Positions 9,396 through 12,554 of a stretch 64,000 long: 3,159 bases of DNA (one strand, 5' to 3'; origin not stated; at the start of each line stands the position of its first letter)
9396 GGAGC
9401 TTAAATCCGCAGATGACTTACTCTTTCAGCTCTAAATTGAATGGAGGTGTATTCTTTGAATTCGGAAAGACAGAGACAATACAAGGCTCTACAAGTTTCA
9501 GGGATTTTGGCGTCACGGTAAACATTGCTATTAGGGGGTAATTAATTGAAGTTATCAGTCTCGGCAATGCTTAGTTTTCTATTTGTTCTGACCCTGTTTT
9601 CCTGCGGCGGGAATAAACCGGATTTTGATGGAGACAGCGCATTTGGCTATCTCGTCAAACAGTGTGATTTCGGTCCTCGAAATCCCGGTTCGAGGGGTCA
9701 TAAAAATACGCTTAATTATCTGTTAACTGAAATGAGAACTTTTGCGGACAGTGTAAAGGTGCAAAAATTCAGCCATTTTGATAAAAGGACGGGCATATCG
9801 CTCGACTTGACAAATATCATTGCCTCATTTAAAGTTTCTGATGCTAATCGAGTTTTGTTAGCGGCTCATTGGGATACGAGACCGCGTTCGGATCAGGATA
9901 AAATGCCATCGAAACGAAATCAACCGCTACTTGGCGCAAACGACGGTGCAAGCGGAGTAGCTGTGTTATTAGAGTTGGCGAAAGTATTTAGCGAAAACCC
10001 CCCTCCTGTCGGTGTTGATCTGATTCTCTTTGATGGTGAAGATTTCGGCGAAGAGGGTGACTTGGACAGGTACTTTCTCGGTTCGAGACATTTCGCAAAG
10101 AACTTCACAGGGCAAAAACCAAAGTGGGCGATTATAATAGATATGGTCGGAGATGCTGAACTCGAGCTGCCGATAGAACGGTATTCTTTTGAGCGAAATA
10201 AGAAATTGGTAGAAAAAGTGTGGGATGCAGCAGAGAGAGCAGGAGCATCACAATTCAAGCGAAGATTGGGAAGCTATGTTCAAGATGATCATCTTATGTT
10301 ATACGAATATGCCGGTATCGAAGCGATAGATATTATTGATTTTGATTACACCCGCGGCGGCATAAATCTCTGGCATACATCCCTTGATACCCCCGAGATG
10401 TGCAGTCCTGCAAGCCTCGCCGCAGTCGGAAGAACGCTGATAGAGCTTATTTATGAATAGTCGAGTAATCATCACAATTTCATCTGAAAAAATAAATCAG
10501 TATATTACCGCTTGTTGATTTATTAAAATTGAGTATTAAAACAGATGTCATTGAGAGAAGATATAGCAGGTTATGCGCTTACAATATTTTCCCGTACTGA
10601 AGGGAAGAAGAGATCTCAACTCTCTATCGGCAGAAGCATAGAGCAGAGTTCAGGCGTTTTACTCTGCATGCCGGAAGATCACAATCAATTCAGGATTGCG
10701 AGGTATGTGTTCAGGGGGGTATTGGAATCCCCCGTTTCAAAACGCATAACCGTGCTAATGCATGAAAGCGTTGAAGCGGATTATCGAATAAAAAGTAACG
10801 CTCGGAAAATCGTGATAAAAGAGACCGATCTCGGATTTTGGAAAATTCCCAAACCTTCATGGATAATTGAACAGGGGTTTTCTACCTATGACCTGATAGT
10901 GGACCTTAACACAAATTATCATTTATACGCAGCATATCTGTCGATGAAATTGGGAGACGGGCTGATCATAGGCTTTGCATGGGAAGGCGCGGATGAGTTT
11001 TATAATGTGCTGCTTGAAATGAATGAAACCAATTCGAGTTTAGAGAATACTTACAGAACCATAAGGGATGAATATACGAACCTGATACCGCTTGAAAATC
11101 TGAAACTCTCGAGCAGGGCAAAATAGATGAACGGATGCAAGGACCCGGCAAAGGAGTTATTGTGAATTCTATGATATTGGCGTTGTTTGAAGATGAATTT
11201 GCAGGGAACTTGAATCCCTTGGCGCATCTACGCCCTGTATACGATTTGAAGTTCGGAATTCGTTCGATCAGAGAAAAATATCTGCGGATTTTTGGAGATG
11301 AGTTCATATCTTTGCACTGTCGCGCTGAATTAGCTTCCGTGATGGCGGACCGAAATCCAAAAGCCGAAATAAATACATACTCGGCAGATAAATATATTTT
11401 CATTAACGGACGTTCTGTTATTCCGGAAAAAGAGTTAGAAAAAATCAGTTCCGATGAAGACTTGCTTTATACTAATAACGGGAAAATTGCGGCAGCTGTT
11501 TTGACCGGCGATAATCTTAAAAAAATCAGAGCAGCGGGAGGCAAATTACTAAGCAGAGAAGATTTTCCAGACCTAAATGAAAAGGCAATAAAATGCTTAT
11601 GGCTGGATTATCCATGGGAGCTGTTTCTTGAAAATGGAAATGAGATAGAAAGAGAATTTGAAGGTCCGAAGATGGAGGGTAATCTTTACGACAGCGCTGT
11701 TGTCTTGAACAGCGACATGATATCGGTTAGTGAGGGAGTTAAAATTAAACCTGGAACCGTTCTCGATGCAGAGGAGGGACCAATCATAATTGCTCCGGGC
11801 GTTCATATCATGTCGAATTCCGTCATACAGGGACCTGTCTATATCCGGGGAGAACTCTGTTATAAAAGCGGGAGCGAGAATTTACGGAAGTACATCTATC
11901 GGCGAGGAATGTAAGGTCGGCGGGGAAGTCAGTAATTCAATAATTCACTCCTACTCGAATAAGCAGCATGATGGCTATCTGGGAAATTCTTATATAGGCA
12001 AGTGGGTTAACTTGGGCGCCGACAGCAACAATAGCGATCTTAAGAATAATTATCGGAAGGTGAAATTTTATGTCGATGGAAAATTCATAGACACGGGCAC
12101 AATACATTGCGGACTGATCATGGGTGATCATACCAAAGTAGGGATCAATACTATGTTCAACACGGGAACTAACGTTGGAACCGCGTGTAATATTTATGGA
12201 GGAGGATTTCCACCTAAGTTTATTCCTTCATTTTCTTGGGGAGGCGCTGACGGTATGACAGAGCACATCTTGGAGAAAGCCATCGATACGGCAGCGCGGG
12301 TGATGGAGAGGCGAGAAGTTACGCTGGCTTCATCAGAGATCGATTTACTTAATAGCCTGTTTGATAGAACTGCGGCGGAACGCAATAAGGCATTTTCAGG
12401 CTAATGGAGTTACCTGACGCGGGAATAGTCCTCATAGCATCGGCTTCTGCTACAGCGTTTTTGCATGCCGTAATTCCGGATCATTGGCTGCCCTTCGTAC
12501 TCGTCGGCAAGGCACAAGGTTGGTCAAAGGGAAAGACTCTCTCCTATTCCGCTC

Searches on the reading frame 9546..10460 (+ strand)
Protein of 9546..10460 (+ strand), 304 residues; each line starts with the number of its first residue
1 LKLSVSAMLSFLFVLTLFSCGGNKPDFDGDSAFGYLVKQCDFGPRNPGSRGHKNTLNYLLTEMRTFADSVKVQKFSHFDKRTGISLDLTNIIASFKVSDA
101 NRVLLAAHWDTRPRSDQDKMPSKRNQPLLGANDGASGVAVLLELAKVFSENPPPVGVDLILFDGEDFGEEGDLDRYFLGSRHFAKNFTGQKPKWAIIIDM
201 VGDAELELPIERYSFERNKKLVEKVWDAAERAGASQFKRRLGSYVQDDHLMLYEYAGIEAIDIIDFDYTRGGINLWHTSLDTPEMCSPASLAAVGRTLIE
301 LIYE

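Call 31: search_protein_families(library=pfam, proteins=[window:9546-10460:+], max_evalue=0.0001)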
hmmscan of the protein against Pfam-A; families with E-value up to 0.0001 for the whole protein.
window:9546-10460:+ (304 aa): 1 family
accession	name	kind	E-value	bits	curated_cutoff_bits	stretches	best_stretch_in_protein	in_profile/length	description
PF04389.22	Peptidase_M28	-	6.9e-32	111.2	21.3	1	90-301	1-192/193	Peptidase family M28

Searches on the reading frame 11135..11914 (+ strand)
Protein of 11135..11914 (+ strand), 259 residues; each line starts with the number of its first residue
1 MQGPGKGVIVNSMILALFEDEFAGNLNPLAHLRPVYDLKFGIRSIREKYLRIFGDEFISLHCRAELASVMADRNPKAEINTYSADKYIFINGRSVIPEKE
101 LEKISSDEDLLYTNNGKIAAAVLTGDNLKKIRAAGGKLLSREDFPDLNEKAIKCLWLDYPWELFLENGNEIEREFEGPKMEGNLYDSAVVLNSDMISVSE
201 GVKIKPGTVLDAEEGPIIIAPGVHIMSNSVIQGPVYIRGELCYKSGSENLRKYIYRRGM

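Call 31: search_protein_families(library=pfam, proteins=[window:11135-11914:+], max_evalue=0.0001)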
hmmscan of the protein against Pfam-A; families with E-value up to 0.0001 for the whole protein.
window:11135-11914:+ (259 aa): 1 family
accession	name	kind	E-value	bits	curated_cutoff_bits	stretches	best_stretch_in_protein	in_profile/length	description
PF13562.11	NTP_transf_4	-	1.9e-24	87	27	1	16-176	2-146/153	Sugar nucleotidyl transferase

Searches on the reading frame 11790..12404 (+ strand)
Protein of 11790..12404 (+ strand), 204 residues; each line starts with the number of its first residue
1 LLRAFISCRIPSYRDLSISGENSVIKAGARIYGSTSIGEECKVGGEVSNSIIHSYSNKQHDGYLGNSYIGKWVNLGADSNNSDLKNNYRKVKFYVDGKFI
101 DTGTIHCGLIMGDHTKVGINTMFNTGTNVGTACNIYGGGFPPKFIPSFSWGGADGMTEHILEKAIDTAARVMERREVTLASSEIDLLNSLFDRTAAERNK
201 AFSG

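Call 31: search_protein_families(library=pfam, proteins=[window:11790-12404:+], max_evalue=0.0001)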
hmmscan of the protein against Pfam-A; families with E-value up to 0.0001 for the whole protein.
window:11790-12404:+ (204 aa): 1 family
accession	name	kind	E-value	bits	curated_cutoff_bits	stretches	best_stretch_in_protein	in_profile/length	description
PF00132.30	Hexapep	-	7.1e-06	25.9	27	0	20-45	5-30/36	Bacterial transferase hexapeptide (six repeats)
